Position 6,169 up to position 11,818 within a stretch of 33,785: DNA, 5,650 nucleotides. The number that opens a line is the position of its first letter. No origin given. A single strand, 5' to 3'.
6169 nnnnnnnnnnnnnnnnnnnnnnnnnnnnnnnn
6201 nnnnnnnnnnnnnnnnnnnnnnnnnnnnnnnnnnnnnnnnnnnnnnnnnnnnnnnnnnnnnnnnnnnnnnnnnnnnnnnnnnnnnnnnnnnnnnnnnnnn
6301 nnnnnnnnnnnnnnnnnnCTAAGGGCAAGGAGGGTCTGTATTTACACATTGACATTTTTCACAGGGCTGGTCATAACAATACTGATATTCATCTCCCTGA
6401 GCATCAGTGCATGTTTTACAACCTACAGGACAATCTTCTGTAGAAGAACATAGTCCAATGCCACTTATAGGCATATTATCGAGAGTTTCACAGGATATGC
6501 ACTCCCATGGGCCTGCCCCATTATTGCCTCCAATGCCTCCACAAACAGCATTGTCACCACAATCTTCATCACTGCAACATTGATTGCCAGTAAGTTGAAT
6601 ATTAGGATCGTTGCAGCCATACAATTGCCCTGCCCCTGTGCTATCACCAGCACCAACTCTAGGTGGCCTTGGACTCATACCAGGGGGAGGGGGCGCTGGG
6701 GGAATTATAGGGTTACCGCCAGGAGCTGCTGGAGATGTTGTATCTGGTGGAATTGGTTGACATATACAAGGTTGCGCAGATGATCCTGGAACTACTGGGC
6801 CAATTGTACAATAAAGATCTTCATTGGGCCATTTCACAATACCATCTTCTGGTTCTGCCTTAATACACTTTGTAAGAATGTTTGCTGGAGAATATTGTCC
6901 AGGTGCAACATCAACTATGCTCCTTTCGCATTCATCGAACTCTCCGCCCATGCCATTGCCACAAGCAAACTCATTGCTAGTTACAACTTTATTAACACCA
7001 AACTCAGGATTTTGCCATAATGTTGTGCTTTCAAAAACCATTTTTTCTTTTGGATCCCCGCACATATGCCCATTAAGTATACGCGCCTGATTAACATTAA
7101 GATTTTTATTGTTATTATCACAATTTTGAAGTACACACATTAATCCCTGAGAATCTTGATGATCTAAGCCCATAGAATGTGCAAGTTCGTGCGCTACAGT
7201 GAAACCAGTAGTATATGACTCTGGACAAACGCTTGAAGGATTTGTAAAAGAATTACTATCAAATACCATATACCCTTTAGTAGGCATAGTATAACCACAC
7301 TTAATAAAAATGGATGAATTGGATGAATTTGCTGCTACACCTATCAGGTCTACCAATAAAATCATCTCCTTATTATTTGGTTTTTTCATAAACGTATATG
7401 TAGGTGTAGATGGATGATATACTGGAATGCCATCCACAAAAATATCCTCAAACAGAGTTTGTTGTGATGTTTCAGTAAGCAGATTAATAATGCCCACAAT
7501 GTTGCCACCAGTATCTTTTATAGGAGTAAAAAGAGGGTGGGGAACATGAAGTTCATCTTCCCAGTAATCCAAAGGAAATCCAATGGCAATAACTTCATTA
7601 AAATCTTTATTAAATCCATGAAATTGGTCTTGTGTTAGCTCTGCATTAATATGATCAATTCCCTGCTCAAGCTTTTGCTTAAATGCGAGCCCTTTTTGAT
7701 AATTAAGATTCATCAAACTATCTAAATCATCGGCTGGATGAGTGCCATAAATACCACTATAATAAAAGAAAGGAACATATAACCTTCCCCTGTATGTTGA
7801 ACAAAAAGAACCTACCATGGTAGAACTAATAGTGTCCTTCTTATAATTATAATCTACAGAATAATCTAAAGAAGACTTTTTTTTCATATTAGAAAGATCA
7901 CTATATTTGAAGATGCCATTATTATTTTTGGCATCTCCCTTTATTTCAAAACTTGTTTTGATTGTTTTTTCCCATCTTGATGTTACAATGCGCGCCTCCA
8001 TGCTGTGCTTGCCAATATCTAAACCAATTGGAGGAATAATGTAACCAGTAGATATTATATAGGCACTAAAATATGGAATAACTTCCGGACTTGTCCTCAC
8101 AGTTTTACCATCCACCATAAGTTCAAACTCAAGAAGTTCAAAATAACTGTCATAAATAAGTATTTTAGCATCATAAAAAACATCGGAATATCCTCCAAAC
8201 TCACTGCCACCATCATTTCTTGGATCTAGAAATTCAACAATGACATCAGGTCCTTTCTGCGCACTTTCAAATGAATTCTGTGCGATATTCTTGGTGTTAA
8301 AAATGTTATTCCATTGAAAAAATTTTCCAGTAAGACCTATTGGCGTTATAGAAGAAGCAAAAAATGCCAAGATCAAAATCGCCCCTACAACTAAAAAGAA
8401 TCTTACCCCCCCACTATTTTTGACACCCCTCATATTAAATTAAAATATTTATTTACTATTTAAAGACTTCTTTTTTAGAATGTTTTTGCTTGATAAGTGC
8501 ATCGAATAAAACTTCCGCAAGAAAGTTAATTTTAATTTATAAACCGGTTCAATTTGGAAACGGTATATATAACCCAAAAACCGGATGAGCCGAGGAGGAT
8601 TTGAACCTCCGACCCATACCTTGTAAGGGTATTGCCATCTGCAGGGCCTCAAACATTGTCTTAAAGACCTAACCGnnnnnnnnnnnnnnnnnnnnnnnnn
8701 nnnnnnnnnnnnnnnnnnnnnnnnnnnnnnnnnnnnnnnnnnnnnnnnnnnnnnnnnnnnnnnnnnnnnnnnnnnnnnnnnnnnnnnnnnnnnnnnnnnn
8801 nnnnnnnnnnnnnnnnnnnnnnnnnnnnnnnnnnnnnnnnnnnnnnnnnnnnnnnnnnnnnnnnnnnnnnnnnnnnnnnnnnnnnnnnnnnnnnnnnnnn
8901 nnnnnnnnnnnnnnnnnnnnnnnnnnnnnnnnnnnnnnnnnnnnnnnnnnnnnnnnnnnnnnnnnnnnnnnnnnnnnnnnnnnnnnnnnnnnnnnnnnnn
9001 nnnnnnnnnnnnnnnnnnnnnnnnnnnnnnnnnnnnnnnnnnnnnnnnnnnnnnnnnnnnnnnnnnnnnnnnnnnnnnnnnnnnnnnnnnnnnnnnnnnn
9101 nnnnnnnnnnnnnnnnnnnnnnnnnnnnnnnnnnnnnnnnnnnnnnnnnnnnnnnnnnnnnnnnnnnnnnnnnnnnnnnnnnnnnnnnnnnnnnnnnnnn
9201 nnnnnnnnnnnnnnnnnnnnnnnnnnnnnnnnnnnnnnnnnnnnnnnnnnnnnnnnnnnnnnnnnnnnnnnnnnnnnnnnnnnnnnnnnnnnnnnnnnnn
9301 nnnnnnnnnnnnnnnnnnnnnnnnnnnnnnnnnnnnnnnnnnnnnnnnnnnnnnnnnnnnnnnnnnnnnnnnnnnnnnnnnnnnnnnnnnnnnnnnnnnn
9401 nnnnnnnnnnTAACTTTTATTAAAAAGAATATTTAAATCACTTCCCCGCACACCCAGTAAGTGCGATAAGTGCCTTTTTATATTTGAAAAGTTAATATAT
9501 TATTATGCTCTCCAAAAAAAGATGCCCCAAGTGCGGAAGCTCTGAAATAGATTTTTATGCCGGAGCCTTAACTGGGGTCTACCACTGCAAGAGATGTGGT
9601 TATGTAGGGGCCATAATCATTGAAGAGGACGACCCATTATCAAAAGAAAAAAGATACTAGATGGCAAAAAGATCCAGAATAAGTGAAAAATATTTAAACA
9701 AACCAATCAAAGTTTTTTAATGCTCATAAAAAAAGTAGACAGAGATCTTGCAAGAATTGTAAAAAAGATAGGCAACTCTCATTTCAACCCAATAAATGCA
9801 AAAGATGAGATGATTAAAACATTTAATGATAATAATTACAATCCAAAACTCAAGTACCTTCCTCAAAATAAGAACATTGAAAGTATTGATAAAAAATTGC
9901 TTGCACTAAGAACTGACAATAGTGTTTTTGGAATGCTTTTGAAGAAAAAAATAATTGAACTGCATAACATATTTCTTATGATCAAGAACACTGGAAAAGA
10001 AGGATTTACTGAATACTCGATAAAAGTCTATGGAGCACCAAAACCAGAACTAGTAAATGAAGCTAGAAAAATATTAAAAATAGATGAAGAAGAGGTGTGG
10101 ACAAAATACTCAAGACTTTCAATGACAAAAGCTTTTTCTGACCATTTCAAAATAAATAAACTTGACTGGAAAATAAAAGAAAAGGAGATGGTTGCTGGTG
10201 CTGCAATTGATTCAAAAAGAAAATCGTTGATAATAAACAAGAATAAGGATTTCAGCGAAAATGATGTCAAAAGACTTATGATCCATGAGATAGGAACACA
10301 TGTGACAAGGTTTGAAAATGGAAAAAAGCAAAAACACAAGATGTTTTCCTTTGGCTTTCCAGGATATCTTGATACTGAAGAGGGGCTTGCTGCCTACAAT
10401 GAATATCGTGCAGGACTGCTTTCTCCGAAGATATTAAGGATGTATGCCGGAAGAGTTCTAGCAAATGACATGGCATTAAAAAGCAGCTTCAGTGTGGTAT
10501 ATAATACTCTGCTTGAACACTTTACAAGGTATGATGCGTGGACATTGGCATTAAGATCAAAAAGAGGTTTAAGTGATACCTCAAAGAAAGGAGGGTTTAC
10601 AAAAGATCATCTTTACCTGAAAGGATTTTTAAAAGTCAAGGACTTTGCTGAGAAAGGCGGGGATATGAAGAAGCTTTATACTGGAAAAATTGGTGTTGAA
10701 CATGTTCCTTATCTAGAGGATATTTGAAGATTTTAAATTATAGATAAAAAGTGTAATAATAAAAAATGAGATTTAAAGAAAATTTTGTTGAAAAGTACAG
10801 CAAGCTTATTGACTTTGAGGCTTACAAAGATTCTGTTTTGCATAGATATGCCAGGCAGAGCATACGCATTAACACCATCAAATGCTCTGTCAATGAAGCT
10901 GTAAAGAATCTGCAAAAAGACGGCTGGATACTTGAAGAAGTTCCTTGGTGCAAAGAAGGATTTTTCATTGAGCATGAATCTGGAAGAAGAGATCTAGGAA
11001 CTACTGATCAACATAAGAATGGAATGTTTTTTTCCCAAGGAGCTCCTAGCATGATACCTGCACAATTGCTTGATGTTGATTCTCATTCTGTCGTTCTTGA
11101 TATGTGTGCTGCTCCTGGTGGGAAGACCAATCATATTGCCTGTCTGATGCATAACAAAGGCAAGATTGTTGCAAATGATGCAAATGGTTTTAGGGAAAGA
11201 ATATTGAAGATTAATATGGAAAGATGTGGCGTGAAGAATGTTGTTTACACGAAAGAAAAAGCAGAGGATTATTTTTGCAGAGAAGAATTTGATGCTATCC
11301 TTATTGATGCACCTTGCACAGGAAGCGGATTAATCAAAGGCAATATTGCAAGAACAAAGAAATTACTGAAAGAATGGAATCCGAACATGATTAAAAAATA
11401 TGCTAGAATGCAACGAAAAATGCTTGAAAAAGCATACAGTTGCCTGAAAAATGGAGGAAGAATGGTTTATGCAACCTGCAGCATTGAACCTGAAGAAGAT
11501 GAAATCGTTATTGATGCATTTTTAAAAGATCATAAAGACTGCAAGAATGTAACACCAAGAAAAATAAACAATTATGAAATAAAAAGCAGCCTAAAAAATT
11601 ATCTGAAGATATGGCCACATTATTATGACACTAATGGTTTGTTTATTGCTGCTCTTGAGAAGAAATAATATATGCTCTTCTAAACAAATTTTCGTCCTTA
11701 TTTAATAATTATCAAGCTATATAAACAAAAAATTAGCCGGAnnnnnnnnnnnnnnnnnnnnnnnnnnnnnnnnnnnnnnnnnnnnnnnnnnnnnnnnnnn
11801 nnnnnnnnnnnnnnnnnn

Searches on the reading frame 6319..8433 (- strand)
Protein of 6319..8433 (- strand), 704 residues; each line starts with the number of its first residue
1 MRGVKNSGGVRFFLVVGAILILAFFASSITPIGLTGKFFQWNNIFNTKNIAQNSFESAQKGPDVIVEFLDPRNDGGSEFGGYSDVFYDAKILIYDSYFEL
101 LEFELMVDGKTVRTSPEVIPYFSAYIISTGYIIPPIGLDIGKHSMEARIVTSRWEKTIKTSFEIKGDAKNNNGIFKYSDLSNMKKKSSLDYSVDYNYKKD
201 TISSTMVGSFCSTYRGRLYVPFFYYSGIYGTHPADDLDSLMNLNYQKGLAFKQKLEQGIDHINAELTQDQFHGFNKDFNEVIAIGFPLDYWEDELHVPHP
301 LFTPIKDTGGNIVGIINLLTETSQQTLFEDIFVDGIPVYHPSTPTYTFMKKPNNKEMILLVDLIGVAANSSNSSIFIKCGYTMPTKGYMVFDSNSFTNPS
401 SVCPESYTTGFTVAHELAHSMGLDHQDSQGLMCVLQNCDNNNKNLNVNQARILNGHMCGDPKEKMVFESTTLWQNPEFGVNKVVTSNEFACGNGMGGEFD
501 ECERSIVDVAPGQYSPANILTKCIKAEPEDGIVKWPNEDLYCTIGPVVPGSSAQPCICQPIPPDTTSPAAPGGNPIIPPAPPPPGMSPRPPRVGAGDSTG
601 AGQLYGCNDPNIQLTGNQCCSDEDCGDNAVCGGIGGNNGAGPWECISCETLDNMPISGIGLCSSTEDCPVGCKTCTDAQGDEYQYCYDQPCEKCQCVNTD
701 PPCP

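Call 61: search_protein_families(library=pfam, proteins=[window:6319-8433:-], max_evalue=0.001)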
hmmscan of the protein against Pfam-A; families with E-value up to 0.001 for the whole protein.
window:6319-8433:- (704 aa): 1 family
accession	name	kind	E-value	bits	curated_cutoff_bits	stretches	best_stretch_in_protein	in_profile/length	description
PF00413.30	Peptidase_M10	-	0.0005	20.4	24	0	385-446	84-147/159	Matrixin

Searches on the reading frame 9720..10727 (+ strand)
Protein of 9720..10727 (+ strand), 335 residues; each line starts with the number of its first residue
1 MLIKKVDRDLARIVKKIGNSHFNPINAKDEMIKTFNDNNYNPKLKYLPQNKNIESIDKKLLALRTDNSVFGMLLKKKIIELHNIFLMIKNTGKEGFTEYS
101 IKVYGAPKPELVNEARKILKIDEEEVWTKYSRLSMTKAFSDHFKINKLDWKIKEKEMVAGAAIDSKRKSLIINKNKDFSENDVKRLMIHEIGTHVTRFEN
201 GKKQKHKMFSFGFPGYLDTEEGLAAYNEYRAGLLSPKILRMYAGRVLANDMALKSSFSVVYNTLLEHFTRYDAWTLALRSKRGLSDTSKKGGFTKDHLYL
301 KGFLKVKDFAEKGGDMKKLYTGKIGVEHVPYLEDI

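Call 61: search_protein_families(library=pfam, proteins=[window:9720-10727:+], max_evalue=0.001)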
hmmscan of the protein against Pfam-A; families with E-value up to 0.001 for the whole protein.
window:9720-10727:+ (335 aa): 1 family
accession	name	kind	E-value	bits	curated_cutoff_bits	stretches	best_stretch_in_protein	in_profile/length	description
PF08014.17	MATCAP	-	2.5e-50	171.9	27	1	37-334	7-330/365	Microtubule-associated tyrosine carboxypeptidase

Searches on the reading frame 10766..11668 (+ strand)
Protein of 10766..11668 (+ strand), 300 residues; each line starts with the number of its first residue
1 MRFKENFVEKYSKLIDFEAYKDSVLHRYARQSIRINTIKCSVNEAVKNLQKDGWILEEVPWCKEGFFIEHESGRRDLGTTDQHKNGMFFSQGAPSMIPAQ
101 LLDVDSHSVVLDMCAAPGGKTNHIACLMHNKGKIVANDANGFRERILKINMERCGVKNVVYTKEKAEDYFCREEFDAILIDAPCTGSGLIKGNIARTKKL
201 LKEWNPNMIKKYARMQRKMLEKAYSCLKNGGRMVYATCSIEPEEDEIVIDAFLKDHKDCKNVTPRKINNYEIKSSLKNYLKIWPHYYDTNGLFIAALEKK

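Call 61: search_protein_families(library=pfam, proteins=[window:10766-11668:+], max_evalue=0.001)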
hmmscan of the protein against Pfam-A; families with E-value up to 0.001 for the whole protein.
window:10766-11668:+ (300 aa): 6 families
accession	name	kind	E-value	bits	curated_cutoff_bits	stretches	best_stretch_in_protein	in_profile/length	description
PF01189.24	Methyltr_RsmB-F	-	1.5e-51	175.3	27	1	100-297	2-198/199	16S rRNA methyltransferase RsmB/F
PF17125.10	Methyltr_RsmF_N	-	2e-14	54.2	34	1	5-92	3-85/86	N-terminal domain of 16S rRNA methyltransferase RsmF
PF01728.25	FtsJ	-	3e-05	24.4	24.1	1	106-260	21-160/181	FtsJ-like methyltransferase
PF13847.12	Methyltransf_31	-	3.5e-05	24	27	1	105-245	2-119/145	Methyltransferase domain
PF21148.3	NSUN5_fdxn-like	-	9.2e-05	23.2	24.5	1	33-59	5-31/78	NOL1/NOP2/Sun domain family member 5, ferredoxin-like domain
PF22458.1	RsmF-B_ferredox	-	0.00023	21.7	27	1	29-70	28-69/74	Methyltr_RsmF/B-like, ferredoxin-like domain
